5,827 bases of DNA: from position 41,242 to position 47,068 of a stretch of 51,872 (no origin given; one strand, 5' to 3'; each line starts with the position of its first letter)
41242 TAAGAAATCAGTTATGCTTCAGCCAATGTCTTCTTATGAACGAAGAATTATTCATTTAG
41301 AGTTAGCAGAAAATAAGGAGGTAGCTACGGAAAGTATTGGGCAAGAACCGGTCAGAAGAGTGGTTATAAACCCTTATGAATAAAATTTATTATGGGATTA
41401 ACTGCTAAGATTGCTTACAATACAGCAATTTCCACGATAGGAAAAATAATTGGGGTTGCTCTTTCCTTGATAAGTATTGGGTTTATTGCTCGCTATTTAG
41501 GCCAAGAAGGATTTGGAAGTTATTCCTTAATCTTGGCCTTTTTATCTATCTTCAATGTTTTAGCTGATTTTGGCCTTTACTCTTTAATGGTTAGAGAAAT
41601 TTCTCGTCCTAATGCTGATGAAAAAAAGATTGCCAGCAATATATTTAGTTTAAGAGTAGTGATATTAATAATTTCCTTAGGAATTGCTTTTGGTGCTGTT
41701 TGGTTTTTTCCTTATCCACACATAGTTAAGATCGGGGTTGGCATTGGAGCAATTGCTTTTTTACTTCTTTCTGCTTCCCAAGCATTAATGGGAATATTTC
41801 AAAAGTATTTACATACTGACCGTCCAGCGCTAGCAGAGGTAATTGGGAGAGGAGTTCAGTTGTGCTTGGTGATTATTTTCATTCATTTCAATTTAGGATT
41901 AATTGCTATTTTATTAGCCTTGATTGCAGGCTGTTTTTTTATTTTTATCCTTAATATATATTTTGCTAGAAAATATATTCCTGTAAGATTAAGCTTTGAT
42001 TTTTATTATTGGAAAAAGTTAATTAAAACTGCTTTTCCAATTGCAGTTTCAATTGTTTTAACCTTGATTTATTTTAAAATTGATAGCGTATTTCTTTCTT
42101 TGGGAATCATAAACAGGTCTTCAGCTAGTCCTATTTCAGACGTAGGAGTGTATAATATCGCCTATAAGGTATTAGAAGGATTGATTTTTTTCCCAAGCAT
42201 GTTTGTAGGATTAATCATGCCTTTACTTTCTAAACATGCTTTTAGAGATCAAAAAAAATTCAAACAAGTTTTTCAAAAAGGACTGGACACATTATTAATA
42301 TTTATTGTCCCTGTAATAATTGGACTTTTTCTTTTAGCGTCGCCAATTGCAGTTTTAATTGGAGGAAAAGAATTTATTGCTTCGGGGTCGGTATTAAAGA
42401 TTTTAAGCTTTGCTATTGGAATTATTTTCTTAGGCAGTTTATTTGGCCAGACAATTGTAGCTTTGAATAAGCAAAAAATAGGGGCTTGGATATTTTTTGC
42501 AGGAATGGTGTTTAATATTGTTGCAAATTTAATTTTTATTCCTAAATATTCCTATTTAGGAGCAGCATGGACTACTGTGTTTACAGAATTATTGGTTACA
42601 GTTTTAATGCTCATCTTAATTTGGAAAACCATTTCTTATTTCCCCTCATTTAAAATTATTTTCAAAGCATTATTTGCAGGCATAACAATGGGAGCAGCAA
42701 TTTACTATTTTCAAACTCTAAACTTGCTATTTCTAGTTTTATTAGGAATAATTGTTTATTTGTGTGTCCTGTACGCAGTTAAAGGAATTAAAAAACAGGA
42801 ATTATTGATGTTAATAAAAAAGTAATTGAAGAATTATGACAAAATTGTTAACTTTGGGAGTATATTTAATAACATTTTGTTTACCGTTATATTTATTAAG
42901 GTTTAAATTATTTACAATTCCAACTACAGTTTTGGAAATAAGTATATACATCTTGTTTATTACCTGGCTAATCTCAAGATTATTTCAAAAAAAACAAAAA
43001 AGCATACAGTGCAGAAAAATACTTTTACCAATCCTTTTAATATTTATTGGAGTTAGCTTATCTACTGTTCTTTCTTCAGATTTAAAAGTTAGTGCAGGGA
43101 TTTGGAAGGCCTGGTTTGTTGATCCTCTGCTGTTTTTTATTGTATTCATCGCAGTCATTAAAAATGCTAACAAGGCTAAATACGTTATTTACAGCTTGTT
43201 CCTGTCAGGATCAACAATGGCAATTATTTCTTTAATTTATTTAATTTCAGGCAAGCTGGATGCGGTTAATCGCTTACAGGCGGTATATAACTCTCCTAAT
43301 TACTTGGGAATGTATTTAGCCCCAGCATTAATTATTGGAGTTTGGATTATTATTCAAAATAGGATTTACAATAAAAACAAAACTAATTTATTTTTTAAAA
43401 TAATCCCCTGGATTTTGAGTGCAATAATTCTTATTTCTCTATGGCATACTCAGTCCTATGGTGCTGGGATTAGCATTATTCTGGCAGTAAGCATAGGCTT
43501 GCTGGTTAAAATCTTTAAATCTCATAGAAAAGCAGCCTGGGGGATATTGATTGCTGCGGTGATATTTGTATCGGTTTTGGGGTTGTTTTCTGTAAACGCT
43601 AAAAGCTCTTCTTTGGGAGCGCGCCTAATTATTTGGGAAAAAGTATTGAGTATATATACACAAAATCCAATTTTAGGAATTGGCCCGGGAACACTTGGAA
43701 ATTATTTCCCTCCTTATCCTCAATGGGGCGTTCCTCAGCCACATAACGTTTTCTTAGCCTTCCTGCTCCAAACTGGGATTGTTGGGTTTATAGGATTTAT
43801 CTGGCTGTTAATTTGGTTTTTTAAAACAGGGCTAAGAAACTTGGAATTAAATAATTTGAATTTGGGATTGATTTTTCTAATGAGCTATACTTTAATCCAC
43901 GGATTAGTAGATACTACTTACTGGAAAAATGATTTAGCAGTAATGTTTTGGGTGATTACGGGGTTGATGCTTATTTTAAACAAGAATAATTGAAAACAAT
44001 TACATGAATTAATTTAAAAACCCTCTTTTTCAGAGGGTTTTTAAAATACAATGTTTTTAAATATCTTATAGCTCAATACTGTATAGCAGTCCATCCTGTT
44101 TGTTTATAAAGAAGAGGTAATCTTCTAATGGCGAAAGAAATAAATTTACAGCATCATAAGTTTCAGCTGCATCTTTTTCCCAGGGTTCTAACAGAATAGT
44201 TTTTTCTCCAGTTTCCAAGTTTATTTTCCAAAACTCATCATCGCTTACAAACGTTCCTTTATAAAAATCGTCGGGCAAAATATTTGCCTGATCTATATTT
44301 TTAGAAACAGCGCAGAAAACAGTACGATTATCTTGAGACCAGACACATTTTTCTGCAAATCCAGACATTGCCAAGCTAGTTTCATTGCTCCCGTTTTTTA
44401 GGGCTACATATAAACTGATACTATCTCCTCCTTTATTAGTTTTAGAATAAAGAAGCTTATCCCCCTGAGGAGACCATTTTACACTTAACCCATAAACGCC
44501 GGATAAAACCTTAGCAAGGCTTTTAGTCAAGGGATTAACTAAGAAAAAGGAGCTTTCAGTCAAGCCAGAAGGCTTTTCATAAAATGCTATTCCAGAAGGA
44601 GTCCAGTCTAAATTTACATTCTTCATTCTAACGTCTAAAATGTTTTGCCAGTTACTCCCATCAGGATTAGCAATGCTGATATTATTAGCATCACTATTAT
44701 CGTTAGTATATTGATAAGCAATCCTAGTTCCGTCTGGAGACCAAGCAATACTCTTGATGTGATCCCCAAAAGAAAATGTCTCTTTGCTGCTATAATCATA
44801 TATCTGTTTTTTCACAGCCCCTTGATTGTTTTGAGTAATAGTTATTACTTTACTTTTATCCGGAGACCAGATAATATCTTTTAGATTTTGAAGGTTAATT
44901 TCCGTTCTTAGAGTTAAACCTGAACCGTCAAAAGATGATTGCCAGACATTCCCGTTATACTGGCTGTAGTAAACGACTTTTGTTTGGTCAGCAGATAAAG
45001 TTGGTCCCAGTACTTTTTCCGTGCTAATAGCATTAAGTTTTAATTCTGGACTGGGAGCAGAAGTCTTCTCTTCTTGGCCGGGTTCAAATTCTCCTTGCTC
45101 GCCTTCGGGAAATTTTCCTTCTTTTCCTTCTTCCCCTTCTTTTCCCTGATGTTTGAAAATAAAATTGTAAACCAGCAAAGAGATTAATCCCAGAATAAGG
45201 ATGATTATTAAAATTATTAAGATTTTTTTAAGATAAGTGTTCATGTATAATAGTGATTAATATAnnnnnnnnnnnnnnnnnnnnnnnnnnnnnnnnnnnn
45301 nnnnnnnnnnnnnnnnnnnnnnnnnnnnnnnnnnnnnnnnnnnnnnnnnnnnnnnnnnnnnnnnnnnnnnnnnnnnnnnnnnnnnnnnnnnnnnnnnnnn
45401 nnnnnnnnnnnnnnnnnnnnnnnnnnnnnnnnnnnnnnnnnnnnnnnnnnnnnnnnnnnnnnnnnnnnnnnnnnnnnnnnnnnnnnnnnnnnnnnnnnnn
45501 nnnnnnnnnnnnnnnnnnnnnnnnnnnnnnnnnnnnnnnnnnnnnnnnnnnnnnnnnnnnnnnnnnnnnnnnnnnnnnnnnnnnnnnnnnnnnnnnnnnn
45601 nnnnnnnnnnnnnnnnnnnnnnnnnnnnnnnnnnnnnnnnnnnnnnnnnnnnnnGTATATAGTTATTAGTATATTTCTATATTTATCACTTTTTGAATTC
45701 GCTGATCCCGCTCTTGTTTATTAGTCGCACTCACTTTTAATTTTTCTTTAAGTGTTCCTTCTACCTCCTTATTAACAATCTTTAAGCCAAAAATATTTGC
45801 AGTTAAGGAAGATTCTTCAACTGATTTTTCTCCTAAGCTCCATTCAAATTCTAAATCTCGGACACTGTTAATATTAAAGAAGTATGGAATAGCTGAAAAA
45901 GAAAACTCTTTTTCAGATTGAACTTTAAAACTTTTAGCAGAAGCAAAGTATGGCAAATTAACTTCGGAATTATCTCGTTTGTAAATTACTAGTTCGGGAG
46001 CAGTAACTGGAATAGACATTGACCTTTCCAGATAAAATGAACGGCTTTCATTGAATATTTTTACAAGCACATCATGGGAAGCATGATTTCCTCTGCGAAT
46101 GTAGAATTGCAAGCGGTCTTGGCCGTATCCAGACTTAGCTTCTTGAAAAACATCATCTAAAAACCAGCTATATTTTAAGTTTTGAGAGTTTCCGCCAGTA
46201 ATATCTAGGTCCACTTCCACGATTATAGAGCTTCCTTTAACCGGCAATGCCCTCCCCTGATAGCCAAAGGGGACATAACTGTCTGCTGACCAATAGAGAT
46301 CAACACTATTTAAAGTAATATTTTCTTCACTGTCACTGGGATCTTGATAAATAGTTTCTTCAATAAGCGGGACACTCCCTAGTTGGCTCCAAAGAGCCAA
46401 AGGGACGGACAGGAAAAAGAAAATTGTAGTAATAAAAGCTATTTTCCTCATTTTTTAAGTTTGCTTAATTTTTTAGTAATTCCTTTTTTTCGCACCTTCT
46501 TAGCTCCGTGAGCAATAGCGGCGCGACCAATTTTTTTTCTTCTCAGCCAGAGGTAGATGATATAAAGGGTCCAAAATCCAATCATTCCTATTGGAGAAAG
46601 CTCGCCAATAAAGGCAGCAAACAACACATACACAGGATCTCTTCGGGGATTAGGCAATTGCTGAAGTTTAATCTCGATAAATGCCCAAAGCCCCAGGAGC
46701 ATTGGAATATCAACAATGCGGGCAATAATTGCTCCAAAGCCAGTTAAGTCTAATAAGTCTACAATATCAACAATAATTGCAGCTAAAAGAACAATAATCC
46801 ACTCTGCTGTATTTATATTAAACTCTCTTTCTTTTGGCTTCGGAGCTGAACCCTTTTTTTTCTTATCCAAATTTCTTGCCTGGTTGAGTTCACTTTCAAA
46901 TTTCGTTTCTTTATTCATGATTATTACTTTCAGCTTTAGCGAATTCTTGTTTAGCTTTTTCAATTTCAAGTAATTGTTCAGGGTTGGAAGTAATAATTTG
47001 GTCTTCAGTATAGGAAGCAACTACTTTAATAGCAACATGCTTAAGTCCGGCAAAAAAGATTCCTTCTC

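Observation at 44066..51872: Minimal VirB2/VirB3/VirB4-like secretion or pilus cluster with unassignable partners and no DNA-transfer genes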

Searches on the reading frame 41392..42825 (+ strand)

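Call 9: search_protein_families(library=pfam, proteins=[window:41392-42825:+], max_evalue=0.001)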
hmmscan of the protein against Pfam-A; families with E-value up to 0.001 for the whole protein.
window:41392-42825:+ (477 aa): 2 families
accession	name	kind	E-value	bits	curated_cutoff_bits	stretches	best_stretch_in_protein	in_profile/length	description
PF01943.22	Polysacc_synt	-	3.1e-22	79.8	28.2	1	9-281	3-272/274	Polysaccharide biosynthesis protein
PF13440.11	Polysacc_synt_3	-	7.4e-19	68.5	23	1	32-328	2-288/293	Polysaccharide biosynthesis protein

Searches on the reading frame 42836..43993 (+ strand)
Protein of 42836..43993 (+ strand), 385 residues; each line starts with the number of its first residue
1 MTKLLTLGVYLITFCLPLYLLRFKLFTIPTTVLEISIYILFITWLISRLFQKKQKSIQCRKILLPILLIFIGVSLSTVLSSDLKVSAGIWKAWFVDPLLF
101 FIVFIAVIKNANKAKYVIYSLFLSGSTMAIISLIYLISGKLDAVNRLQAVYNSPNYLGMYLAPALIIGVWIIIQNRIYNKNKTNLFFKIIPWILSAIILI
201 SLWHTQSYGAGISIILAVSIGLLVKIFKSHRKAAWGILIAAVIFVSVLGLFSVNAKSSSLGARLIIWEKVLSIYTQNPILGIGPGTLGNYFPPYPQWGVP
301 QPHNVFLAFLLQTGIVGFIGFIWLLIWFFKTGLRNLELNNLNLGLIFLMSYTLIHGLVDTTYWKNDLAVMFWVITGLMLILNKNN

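Call 9: search_protein_families(library=pfam, proteins=[window:42836-43993:+], max_evalue=0.001)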
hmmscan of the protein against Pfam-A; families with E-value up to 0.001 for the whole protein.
window:42836-43993:+ (385 aa): 1 family
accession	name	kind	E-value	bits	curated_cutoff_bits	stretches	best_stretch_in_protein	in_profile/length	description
PF04932.20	Wzy_C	-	6.7e-16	58.8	31.7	1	194-322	2-149/149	O-Antigen ligase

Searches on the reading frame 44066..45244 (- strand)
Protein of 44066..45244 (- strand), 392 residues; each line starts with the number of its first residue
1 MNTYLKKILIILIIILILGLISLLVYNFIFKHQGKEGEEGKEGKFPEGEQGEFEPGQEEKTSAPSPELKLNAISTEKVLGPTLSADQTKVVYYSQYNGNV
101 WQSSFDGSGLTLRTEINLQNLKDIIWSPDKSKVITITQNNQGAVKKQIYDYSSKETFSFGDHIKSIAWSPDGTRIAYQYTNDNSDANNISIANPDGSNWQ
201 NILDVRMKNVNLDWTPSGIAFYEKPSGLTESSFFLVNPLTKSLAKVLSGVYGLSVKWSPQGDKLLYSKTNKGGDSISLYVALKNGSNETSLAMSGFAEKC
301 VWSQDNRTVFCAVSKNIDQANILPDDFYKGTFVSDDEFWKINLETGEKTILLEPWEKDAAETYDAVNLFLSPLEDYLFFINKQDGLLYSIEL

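Call 3: search_protein_families(library=pfam, proteins=[window:44066-45244:-], max_evalue=1)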
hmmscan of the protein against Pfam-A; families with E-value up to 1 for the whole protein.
window:44066-45244:- (392 aa): 11 families
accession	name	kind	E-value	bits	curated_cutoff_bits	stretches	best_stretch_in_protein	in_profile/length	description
PF25174.1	Beta-prop_THOC3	-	9.8e-06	25.2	305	2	119-220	47-143/272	THOC3 beta-propeller domain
PF25460.1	Beta-prop_Aladin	-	0.00011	22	171.1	1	110-181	146-215/340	Aladin seven-bladed propeller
PF02897.21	Peptidase_S9_N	-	0.00014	21.2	24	1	163-270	126-190/414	Prolyl oligopeptidase, N-terminal beta-propeller domain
PF00930.27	DPPIV_N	-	0.0002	20.7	22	1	127-183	69-123/354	Dipeptidyl peptidase IV (DPP IV) N-terminal region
PF07676.18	PD40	-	0.00046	20.5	20.9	1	158-180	7-28/38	WD40-like Beta Propeller Repeat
PF00400.38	WD40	-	0.0033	18.4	27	1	156-176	4-27/39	WD domain, G-beta repeat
PF04053.20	B-prop_COPA_B_2nd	-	0.012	15.6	57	1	114-171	141-204/248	COPA/B second beta-propeller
PF06682.17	SARAF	-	0.037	14.1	30.8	1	7-76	158-225/333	SOCE-associated regulatory factor of calcium homoeostasis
PF12894.13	ANAPC4_WD40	-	0.055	14.2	22.9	1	158-184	36-62/91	Anaphase-promoting complex subunit 4 WD40 domain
PF16118.10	DUF4834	-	0.11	13.8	27.8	1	5-61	4-58/99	Domain of unknown function (DUF4834)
PF16954.10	HRG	-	0.18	12.7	27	1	7-34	3-32/52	Haem-transporter, endosomal/lysosomal, haem-responsive gene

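Call 50: search_protein_families(library=ncbifam, proteins=[window:44069-45244:-], max_evalue=0.01)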
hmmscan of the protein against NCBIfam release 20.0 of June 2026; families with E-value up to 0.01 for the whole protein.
window:44069-45244:- (392 aa): 4 families
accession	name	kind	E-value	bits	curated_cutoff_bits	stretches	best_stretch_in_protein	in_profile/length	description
TIGR02800.1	propeller_TolB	equivalog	1.1e-11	44.3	343.15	1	126-310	198-381/418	Tol-Pal system beta propeller repeat protein TolB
NF033523.0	lasso_peptidase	equivalog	9.8e-10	37.8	400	1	254-340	92-177/638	Atxe2 family lasso peptide isopeptidase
NF053518.1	DipepPtdsDpp5Prph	equivalog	8.6e-07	27.9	900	1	162-272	13-128/655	dipeptidyl-peptidase Dpp5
NF002183.0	PRK01029.1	equivalog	0.0019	17.3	405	0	167-247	333-411/429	Tol-Pal system protein TolB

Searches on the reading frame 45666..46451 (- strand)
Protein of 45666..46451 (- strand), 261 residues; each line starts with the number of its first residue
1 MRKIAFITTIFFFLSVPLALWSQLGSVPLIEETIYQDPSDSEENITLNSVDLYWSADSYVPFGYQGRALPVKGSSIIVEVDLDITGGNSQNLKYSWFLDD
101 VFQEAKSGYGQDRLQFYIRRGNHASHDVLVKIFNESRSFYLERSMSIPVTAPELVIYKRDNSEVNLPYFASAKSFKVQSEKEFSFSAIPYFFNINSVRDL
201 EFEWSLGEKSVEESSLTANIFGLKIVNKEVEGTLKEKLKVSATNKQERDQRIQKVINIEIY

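Call 3: search_protein_families(library=pfam, proteins=[window:45666-46451:-], max_evalue=1)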
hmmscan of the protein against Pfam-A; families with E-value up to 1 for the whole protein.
window:45666-46451:- (261 aa): 0 families

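Call 36: search_solved_structures(query=A1, max_evalue=10)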
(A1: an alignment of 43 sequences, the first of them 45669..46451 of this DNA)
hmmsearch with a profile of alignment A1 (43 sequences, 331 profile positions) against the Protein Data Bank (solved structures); distinct sequences matched with E-value up to 10: 6.
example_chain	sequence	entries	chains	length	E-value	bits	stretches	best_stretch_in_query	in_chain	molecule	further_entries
7t4q_G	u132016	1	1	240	0.013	17.6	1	2-71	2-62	Fab 2C12 light chain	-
6e57_A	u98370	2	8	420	0.024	16.8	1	46-113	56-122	surface glycan binding protein B | Mixed-linkage glucan utilization locus (MLGUL) SGBP-B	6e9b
3shs_A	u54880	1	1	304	0.026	16.7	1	143-178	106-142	Hoc head outer capsid protein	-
6fwx_A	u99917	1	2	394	0.86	11.7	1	39-132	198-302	Titin,Titin,Titin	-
1ie5_A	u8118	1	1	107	1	11.4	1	39-95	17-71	NEURAL CELL ADHESION MOLECULE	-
7t4q_F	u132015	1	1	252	1.1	11.3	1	2-70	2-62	Fab 2C12 heavy chain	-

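Call 38: find_homologous_proteins(query=window:45669-46451:-, max_evalue=0.001)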
Query window:45669-46451:- (261 aa): 110 proteins with E <= 0.001 among 480 candidates.
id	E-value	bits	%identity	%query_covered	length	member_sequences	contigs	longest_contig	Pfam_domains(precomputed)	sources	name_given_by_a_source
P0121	1.9e-166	570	100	100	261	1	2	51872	-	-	-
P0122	2.1e-128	445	75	100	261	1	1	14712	-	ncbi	-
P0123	4.1e-103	362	65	95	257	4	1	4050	-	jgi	-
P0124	5.1e-97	342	63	92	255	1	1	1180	-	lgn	-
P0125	4.2e-96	339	63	94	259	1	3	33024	-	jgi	-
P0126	1.2e-95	338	60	97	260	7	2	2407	-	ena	-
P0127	7.0e-95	335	59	100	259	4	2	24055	-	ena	-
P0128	9.3e-95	335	59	91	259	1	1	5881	-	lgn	-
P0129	1.9e-93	331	59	94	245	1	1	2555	-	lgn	-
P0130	4.5e-93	329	58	97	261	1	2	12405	-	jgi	jgi:hypothetical protein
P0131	9.5e-92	325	58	100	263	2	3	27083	-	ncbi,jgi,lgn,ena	-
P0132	1.0e-90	322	58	94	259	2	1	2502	-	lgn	-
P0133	2.1e-90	321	57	98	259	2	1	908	-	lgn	-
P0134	3.0e-89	317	55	96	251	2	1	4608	-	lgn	-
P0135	4.2e-89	316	56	92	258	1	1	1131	-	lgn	-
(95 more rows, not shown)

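Call 46: predict_structure(alignment_id=A3)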
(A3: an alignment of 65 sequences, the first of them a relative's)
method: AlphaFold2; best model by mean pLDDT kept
length: 261 residues; sequences in the alignment: 65
mean_pLDDT: 85.8   pTM: 0.73
mean pLDDT of the five models: 85.8, 85.4, 85.2, 84.2, 82.6
residues with pLDDT >= 90: 173; 70-90: 45; 50-70: 21; < 50: 22
segments of 3 or more residues with pLDDT < 50: 21-40
pLDDT, mean of each block of 10 residues (from residue 1): 72 64 41 40 84 97 91 98 95 98 98 97 96 95 98 88 55 83 92 95 94 90 89 92 95 94 90
secondary structure, 60 per line:
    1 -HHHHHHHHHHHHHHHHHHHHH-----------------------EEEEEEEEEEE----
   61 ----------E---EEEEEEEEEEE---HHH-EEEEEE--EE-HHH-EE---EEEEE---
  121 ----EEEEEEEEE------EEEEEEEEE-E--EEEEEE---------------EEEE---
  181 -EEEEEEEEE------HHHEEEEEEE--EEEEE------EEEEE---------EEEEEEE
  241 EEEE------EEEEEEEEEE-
elements in order: H2-22 E46-56 E75-85 E93-98 E113-117 E125-133 E140-148 E153-158 E174-177 E182-190 E200-206 E209-213 E220-224 E234-244 E251-260

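Call 49: fold_search(model_id=the predicted structure, library=pdb)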
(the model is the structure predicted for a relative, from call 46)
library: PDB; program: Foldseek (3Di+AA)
matches with E <= 10: 1511; with E <= 0.001: 118
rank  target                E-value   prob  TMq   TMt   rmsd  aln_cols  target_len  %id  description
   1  6fg9_A                1.6e-07  1.00  0.28  0.10  14.0       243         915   15  Mouse SORCS2 ectodomain (sortilin related VPS10 domain containing receptor 2) (released 2018-08-01)
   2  3shs                  3.1e-07  1.00  0.45  0.40   5.7       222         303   12  Three N-terminal domains of the bacteriophage RB49 Highly Immunogenic Outer Capsid protein (Hoc) (released 2011-06-29)
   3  6fg9_B                6.9e-07  1.00  0.30  0.11  13.4       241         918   13  Mouse SORCS2 ectodomain (sortilin related VPS10 domain containing receptor 2) (released 2018-08-01)
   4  7biz_A                1.5e-06  1.00  0.25  0.15  15.4       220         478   14  Structure of a B12 binding lipoprotein from Bacteroides thetaiotaomicron (released 2022-03-02)
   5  5gni_B                1.5e-06  1.00  0.25  0.31  11.0       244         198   11  The crystal structure of PECAM-1 IgL1-2 trans-homophilic dimer (released 2016-12-21)
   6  5gni_A                9.0e-06  1.00  0.27  0.34  11.1       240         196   11  The crystal structure of PECAM-1 IgL1-2 trans-homophilic dimer (released 2016-12-21)
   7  6e57_C                1.5e-05  1.00  0.21  0.16  15.7       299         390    9  Bacteroides ovatus mixed-linkage glucan utilization locus (MLGUL) SGBP-B in complex with mixed-linkage heptasaccharide (released 2019-05-29)
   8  6e57_D                2.4e-05  1.00  0.22  0.16  15.5       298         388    9  Bacteroides ovatus mixed-linkage glucan utilization locus (MLGUL) SGBP-B in complex with mixed-linkage heptasaccharide (released 2019-05-29)
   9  7mrq                  3.4e-05  1.00  0.25  0.22  20.9       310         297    9  Chicken CNTN4 FN1-FN3 domains with T751A, V752A, Y781A, E786A mutations (released 2022-01-05)
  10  4kkp_B                3.4e-05  1.00  0.22  0.24  18.0       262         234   11  Crystal structure of Vibrio cholerae RbmA (crystal form 2) (released 2013-05-22)
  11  4kkq_B                3.6e-05  1.00  0.22  0.24  17.5       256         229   10  Crystal structure of Vibrio cholerae RbmA (crystal form 1) (released 2013-05-22)
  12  2w1n                  5.1e-05  1.00  0.25  0.28  13.1       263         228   10  cohesin and fibronectin type-III double module construct from the Clostridium perfringens glycoside hydrolase GH84C (released 2009-02-03)
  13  6tav_A                5.4e-05  1.00  0.34  0.09   7.0       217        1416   10  Crystal structure of endopeptidase-induced alpha2-macroglobulin (released 2021-05-12)
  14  6e57_A                5.7e-05  1.00  0.21  0.15  15.8       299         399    9  Bacteroides ovatus mixed-linkage glucan utilization locus (MLGUL) SGBP-B in complex with mixed-linkage heptasaccharide (released 2019-05-29)
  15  6e9b_C                5.9e-05  1.00  0.22  0.16  14.5       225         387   13  Bacteroides ovatus mixed-linkage glucan utilization locus (MLGUL) SGBP-B in complex with mixed-linkage heptasaccharide (released 2019-05-15)
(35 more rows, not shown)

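Call 50: search_protein_families(library=ncbifam, proteins=[window:45669-46451:-], max_evalue=0.01)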
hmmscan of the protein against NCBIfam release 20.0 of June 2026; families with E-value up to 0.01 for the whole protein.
window:45669-46451:- (261 aa): 0 families

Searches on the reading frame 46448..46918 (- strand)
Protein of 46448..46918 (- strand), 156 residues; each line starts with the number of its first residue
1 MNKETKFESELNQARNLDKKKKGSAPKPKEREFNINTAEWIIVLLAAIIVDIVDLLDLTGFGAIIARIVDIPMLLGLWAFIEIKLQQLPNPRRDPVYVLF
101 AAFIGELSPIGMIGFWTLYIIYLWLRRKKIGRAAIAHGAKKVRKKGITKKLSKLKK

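Call 3: search_protein_families(library=pfam, proteins=[window:46448-46918:-], max_evalue=1)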
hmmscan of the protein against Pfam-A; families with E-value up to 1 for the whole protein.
window:46448-46918:- (156 aa): 3 families
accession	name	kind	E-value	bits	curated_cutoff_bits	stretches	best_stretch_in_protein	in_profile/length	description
PF07331.16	TctB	-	0.0098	16.5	29.1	1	20-90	51-105/137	Tripartite tricarboxylate transporter TctB family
PF00583.31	Acetyltransf_1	-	0.17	12.6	20.7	1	101-151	38-96/116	Acetyltransferase (GNAT) family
PF20990.2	DUF2207_C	-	0.24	11.5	33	1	7-132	114-191/247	Predicted membrane protein (DUF2207) C-terminal domain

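Call 37: search_solved_structures(query=A2, max_evalue=10)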
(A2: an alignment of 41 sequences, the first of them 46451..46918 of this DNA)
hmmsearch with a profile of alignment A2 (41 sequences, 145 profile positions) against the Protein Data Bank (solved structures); distinct sequences matched with E-value up to 10: 4.
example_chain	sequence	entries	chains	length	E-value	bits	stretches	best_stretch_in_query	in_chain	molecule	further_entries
6jeo_aI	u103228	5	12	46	1.4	12.2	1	44-83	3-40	Photosystem I reaction center subunit VIII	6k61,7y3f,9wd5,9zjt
8y6n_A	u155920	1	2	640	3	11.1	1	5-86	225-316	Sodium transporter HKT1.5,Soluble cytochrome b562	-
8y6l_A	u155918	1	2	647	3.1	11.1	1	5-86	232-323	Cation transporter HKT1;5,Soluble cytochrome b562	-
5aex_A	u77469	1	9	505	6.6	10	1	57-120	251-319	AMMONIUM TRANSPORTER MEP2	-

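Call 50: search_protein_families(library=ncbifam, proteins=[window:46451-46918:-], max_evalue=0.01)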
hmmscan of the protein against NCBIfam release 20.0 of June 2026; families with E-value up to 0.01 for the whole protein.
window:46451-46918:- (156 aa): 0 families

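Call 78: search_protein_families(library=pfam, alignment_id=A2, max_evalue=0.01)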
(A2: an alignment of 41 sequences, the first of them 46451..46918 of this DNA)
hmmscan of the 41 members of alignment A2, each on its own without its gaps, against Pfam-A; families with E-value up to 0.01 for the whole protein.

A. member 1, window:46451-46918:- (156 aa): 1 family
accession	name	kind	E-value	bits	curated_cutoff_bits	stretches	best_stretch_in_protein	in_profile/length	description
PF07331.16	TctB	-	0.0098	16.5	29.1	0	20-90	51-105/137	Tripartite tricarboxylate transporter TctB family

B. families by the number of members that match (of 41 scanned): 3 families
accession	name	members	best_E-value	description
PF18910.5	DUF5665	1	0.0048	Domain of unknown function (DUF5665)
PF01901.21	O_anti_polymase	1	0.0051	Putative O-antigen polymerase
PF07331.16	TctB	1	0.0098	Tripartite tricarboxylate transporter TctB family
